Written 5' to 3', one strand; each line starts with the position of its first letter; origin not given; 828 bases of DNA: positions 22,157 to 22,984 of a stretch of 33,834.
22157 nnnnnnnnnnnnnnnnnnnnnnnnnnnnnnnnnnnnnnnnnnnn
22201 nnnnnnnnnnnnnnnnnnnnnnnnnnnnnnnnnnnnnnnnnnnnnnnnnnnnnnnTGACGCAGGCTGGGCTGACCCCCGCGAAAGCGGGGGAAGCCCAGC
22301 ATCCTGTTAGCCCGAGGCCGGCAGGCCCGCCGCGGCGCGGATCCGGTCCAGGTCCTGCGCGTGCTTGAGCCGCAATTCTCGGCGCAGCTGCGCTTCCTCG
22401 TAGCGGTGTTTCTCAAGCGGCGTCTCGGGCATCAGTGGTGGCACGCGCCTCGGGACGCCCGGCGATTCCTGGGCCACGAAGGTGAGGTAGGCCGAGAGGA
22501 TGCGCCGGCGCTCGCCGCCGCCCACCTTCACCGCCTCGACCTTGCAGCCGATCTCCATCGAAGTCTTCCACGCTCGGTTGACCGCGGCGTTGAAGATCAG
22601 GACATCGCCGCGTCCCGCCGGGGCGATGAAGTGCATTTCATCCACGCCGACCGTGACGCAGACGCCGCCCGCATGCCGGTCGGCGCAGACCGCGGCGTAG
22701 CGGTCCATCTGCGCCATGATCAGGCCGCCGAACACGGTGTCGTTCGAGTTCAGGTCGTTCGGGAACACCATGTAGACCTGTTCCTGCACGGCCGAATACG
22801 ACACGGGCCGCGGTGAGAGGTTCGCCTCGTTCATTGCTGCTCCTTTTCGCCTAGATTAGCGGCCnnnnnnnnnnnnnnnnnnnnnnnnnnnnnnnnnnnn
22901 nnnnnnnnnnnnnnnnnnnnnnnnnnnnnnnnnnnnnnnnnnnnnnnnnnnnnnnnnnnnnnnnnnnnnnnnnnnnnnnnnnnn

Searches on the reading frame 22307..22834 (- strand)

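Call 57: search_protein_families(library=pfam, proteins=[window:22307-22834:-], max_evalue=0.00001)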
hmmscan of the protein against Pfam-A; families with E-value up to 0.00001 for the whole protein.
window:22307-22834:- (175 aa): 1 family
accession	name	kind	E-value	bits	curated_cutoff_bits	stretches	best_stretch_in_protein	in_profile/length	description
PF03061.28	4HBT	-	2.6e-15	56.9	20.6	1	33-101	3-72/79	Thioesterase superfamily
